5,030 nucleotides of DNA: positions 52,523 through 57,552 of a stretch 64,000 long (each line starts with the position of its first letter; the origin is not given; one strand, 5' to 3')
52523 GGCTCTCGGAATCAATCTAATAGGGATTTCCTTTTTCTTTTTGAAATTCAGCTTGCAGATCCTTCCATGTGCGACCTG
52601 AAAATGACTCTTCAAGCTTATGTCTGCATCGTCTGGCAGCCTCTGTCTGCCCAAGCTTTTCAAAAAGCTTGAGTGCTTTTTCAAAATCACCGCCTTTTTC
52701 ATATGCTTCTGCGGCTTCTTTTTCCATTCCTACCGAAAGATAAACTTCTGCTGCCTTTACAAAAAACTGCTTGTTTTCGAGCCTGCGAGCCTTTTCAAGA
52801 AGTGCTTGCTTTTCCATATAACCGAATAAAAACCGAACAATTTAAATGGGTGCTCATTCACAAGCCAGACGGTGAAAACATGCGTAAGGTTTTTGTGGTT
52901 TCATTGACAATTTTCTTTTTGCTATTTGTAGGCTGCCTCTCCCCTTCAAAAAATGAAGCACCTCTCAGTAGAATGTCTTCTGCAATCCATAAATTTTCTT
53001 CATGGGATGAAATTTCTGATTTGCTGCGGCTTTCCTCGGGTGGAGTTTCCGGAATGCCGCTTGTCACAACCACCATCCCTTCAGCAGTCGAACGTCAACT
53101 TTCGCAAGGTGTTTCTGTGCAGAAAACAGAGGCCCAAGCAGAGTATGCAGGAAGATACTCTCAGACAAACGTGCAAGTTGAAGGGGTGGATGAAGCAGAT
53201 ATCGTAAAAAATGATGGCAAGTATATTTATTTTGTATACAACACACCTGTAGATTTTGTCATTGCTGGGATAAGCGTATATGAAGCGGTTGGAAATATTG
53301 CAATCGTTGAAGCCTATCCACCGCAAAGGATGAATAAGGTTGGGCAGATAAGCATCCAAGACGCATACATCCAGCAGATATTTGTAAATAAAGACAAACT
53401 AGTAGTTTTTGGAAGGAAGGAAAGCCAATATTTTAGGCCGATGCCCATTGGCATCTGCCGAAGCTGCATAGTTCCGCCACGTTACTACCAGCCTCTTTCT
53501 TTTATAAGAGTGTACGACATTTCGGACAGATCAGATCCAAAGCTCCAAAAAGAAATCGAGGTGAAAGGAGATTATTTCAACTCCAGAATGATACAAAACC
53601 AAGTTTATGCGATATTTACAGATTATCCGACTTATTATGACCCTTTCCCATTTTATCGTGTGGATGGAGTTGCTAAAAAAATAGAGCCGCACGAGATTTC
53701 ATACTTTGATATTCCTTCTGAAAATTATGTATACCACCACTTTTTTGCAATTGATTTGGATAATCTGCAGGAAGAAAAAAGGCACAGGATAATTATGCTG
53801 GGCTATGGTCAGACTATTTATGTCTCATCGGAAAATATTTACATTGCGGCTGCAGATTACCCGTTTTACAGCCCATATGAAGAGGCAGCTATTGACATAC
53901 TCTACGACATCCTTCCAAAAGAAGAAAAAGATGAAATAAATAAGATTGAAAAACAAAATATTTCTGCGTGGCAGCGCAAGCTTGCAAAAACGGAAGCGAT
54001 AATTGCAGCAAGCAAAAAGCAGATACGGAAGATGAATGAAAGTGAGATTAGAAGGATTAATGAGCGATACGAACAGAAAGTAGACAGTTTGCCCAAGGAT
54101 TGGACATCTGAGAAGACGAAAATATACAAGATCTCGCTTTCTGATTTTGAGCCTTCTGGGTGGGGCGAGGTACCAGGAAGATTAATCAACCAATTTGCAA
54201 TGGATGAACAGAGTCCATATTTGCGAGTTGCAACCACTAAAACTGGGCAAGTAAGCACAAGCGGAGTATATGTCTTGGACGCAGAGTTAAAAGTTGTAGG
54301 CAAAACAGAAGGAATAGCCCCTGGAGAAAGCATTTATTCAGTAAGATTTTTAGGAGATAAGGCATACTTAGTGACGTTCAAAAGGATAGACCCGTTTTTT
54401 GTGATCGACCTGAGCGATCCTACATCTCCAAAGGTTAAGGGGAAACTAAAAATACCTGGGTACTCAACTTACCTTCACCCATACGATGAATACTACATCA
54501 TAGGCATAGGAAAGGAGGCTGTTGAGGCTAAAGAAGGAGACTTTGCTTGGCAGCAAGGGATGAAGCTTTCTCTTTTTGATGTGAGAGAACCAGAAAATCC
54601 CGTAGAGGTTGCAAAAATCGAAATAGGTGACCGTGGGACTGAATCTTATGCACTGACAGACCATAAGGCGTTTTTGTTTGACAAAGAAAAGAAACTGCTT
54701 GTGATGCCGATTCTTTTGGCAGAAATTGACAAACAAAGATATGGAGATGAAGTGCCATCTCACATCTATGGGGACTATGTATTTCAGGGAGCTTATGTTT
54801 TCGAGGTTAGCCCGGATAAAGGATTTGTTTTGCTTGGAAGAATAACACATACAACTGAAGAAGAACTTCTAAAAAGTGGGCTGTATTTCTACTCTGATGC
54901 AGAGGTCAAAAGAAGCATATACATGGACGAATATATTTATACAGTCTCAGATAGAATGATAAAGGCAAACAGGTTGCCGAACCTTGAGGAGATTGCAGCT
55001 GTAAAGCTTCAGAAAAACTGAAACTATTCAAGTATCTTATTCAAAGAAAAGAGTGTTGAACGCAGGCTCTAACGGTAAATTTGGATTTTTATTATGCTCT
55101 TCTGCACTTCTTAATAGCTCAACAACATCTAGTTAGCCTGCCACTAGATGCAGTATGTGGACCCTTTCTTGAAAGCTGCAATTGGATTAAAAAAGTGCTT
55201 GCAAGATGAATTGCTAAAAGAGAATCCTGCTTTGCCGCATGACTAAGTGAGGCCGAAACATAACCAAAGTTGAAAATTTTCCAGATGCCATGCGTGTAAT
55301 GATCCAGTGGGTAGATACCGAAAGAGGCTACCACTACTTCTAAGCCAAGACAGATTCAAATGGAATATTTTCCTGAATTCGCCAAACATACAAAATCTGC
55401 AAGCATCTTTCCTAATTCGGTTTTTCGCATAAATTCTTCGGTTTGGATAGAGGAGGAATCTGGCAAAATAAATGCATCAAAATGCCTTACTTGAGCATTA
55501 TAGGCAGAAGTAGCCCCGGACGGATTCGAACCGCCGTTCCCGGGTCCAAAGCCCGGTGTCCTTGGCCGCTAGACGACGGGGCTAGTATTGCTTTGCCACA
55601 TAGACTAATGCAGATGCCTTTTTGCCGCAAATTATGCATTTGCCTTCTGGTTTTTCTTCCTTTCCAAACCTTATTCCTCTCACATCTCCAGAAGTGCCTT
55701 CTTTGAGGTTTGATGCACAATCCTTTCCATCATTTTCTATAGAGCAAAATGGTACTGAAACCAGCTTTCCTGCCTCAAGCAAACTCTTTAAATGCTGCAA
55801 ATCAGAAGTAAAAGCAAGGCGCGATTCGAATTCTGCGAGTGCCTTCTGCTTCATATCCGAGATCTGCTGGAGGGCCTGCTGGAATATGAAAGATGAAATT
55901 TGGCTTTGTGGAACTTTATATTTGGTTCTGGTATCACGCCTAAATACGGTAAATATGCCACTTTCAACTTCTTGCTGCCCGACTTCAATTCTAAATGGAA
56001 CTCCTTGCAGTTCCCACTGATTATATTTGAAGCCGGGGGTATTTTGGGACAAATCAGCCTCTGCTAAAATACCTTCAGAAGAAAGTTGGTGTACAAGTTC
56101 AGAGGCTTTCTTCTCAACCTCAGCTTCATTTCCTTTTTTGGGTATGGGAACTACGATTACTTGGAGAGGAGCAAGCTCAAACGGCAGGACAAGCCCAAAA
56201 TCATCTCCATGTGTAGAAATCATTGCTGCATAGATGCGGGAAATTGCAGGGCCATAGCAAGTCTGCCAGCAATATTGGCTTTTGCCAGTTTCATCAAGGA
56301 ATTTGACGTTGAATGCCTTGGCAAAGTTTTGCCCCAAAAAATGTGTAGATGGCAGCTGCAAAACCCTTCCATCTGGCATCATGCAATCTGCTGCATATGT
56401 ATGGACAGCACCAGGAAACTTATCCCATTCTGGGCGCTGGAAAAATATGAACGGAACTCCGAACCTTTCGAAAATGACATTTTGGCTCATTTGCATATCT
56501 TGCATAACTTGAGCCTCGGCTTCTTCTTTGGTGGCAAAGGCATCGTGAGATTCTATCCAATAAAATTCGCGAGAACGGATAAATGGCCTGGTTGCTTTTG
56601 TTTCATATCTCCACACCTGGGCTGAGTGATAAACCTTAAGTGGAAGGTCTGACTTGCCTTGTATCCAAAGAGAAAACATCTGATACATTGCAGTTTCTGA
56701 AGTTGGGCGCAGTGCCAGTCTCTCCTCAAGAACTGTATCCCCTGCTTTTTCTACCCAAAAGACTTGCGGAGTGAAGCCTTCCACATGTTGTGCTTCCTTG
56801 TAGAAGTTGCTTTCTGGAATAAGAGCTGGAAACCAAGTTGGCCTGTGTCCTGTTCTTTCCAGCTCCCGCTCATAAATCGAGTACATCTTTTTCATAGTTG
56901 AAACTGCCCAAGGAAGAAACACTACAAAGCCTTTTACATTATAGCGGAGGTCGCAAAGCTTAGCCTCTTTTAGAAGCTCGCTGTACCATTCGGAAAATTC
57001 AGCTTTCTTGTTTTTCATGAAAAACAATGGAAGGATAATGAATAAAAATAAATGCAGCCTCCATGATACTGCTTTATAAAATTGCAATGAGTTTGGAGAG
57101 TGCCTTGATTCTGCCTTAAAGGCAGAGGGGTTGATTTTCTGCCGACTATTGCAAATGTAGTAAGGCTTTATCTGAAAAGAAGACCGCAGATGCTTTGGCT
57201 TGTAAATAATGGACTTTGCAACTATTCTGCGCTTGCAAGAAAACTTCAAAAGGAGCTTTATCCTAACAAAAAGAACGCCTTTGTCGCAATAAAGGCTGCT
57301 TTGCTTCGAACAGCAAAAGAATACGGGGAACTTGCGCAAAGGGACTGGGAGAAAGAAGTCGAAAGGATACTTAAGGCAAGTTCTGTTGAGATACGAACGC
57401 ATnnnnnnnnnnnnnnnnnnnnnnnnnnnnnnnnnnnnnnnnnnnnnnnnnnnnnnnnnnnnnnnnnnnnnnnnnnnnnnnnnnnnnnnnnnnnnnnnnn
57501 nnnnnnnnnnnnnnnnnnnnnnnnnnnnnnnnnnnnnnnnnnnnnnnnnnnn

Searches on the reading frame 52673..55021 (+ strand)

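Call 50: search_protein_families(library=pfam, proteins=[window:52673-55021:+], max_evalue=0.0001)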
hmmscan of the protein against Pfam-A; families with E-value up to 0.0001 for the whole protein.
window:52673-55021:+ (782 aa): 1 family
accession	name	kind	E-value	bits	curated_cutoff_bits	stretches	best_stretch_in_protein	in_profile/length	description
PF09826.15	Beta_propel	-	7.9e-148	493.8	22.4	1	162-770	1-494/495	Beta propeller domain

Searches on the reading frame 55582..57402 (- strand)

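Call 50: search_protein_families(library=pfam, proteins=[window:55582-57402:-], max_evalue=0.0001)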
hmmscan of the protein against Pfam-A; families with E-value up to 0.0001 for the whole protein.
window:55582-57402:- (606 aa): 3 families
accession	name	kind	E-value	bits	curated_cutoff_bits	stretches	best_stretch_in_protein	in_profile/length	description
PF00587.30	tRNA-synt_2b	-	2.7e-26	93.2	29.3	1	215-397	1-178/179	tRNA synthetase class II core domain (G, H, P, S and T)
PF03129.25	HGTP_anticodon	-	4.9e-22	78.3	21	1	414-506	1-91/94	Anticodon binding domain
PF09180.16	ProRS-C_1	-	1.9e-12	47.6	31.5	1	537-606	3-71/71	Prolyl-tRNA synthetase, C-terminal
